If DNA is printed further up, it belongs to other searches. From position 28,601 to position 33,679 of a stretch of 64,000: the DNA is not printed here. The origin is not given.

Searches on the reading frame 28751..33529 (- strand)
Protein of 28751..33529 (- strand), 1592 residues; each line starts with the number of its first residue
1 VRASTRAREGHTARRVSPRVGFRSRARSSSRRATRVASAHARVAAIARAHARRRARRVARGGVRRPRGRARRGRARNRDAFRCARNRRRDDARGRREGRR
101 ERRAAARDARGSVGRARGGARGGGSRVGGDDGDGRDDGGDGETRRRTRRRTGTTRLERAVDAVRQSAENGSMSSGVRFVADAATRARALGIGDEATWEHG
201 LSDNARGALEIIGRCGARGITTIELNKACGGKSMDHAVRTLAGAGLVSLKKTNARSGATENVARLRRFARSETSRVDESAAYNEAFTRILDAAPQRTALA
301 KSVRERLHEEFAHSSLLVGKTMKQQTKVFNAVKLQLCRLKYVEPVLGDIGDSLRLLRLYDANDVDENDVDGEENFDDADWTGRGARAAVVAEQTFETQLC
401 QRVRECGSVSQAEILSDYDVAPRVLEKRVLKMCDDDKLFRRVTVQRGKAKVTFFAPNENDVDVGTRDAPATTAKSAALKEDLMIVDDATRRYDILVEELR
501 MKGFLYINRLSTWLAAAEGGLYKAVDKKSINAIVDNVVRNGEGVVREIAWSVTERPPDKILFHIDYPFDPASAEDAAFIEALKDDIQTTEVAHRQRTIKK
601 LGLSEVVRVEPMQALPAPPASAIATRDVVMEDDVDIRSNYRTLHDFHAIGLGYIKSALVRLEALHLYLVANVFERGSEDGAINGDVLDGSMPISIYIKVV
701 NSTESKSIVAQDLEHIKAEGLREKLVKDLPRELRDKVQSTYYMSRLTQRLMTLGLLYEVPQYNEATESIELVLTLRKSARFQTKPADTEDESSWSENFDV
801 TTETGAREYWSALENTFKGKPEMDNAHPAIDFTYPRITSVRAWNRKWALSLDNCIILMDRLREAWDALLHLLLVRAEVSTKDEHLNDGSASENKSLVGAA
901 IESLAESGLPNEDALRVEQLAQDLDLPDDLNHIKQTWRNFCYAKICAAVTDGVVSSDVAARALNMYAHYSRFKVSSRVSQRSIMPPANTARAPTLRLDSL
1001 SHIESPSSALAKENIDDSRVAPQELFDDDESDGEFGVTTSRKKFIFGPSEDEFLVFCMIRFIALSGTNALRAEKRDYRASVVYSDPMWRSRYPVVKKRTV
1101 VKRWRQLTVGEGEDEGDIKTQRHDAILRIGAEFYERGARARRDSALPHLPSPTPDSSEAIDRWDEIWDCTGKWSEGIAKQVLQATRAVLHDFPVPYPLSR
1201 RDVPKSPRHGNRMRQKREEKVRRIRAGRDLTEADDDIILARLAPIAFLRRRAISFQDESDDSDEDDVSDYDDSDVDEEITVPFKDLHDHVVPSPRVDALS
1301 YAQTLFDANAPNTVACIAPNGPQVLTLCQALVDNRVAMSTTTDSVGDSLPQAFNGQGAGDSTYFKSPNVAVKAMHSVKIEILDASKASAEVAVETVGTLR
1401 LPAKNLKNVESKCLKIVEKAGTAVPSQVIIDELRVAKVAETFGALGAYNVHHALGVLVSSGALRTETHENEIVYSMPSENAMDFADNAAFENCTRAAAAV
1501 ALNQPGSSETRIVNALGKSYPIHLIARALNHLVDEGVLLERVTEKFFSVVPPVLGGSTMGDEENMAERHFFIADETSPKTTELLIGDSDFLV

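Call 16: search_protein_families(library=pfam, proteins=[window:28751-33529:-])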
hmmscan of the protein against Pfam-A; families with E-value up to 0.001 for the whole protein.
window:28751-33529:- (1592 aa): 1 family
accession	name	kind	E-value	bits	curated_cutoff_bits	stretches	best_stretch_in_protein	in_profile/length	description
PF24101.1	eWH_GTF3C1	-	0.00038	20.6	30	0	486-542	4-60/110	GTF3C1, extended winged-helix domain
